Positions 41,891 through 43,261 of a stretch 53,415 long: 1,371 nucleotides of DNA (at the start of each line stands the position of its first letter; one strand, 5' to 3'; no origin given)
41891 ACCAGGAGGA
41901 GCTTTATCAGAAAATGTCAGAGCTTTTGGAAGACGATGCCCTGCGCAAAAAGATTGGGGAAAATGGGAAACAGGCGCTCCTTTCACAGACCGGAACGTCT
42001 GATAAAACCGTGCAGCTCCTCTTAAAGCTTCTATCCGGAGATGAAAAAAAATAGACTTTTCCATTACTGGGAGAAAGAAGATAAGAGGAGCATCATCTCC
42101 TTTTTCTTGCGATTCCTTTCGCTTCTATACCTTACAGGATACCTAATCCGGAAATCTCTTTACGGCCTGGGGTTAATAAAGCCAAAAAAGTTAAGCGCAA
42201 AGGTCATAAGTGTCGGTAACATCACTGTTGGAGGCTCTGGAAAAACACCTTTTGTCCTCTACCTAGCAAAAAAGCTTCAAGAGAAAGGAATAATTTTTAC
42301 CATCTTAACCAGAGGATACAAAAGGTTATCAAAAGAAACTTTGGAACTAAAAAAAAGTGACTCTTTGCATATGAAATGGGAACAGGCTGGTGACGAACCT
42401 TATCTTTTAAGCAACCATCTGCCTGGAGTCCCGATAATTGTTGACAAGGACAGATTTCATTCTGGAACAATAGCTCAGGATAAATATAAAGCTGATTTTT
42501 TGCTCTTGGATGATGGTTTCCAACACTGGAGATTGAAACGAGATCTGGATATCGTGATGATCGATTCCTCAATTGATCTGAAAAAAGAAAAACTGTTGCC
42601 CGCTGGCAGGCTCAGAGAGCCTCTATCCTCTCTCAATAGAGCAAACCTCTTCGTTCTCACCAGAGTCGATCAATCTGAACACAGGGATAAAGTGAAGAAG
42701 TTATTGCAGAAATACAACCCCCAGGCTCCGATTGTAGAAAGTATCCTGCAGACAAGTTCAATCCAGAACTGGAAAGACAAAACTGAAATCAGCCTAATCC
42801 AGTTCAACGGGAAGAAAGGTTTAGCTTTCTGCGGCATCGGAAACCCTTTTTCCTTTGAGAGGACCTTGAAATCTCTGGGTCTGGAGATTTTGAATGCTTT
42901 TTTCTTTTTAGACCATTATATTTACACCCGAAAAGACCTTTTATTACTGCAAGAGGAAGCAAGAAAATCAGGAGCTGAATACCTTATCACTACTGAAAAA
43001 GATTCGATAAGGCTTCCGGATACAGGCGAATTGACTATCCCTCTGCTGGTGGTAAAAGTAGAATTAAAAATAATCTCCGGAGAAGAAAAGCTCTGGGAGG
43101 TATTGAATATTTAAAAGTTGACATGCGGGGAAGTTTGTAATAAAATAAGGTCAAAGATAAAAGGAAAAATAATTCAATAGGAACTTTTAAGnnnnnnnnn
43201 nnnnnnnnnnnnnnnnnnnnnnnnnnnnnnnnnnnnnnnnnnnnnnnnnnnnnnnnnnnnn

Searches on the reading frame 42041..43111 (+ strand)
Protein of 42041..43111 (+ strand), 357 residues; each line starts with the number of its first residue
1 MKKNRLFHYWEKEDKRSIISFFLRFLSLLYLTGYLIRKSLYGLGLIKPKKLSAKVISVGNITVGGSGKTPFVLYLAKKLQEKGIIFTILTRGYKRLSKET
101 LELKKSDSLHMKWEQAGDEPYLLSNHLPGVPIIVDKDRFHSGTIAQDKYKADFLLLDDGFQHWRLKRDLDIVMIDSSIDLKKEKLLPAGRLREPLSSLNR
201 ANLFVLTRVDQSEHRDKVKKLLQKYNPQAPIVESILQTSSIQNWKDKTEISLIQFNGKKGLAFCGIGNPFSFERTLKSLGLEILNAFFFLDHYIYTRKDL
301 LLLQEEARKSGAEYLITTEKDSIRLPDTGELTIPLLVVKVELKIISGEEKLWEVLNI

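Call 4: search_protein_families(library=pfam, proteins=[window:42041-43111:+], max_evalue=1)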
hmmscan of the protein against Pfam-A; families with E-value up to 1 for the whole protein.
window:42041-43111:+ (357 aa): 4 families
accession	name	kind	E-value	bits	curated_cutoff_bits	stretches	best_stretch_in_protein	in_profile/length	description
PF02606.20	LpxK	-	4.2e-88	296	27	1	20-355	2-323/328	Tetraacyldisaccharide-1-P 4'-kinase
PF01656.29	CbiA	-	0.044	14.2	25.4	1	63-244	7-118/125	CobQ/CobB/MinD/ParA nucleotide binding domain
PF19842.5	YqeC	-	0.071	13.8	27.6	1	63-95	4-38/145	YqeC protein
PF02492.25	cobW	-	0.15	12.1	20.7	0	196-232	140-179/180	CobW/HypB/UreG, nucleotide-binding domain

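Call 15: find_related_loci(query=window:42041-43111:+, collection=genome_contigs, flank=6000)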
Query window:42041-43111:+ (357 aa) in genome_contigs; peptide patterns used: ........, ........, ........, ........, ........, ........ (x = any residue, [..] = any of these).
32 stretches matched a pattern; 2 encode a relative of the query (tblastn E <= 1e-3); 2 distinct loci.
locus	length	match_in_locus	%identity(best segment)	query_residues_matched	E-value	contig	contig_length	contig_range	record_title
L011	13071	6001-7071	90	1-357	0e+0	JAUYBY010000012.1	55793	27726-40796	MAG: Candidatus Zixiibacteriota bacterium isolate C20_concoct.bin.73 C20_k141_757316, whole genome shotgun sequence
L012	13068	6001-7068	69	1-356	3e-161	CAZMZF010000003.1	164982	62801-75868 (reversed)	MAG TPA_asm: uncultured Ignavibacteria bacterium isolate binchicken_co376_191 genome assembly, contig: NODE_28_length_16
